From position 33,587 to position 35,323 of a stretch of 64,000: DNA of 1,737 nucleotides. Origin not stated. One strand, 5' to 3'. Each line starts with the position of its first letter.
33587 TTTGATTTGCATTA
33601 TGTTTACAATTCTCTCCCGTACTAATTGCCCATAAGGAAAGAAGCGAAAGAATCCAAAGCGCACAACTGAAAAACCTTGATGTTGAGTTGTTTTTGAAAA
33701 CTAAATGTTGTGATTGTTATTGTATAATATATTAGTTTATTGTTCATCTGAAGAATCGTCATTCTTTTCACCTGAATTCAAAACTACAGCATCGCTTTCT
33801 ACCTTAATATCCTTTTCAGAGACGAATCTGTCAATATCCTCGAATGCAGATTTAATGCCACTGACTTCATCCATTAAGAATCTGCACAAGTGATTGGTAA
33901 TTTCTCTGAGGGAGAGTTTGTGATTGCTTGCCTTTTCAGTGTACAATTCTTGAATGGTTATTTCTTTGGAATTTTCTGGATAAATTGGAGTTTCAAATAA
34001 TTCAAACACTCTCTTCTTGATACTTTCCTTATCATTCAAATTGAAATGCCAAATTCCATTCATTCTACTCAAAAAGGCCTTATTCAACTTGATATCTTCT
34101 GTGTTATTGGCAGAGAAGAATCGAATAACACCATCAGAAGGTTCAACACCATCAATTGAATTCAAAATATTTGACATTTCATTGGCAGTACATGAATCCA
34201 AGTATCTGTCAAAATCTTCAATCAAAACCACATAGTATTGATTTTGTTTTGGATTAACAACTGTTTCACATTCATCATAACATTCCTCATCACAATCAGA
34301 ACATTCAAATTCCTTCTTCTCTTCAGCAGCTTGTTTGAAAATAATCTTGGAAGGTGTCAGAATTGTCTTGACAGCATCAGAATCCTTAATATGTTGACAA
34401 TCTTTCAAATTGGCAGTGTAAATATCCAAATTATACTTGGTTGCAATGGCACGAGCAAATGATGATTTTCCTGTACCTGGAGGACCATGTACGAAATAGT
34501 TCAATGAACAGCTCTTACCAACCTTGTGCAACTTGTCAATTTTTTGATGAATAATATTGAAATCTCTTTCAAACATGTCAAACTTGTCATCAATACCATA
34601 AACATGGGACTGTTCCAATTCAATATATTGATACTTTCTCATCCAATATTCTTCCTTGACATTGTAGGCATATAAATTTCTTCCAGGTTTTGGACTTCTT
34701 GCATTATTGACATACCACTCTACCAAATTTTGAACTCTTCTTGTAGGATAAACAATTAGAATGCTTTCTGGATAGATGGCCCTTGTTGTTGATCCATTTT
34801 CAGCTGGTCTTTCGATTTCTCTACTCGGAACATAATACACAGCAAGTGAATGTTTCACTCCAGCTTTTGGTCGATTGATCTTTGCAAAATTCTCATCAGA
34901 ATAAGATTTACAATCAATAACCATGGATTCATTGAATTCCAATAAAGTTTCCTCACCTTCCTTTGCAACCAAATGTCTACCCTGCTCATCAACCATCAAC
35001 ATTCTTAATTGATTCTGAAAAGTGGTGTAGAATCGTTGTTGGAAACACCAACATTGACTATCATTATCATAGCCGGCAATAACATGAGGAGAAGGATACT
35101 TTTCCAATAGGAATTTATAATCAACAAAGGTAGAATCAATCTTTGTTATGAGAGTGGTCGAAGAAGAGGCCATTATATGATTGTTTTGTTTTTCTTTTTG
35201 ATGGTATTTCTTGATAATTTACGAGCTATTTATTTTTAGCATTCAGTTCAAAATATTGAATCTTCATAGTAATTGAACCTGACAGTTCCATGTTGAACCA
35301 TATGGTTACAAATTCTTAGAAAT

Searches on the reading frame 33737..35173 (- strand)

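Call 63: search_protein_families(library=pfam, proteins=[window:33737-35173:-], max_evalue=0.001)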
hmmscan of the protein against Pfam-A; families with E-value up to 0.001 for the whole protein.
window:33737-35173:- (478 aa): 3 families
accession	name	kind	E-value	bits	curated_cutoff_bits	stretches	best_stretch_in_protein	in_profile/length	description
PF00004.35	AAA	-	1.1e-09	39.3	21.2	1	228-376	3-128/131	ATPase family associated with various cellular activities (AAA)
PF13191.12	AAA_16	-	4.7e-06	27.6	32.6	1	215-323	16-143/167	AAA ATPase domain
PF20720.3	nSTAND3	-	7.5e-05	22.9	27.2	0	228-341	22-96/155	Novel STAND NTPase 3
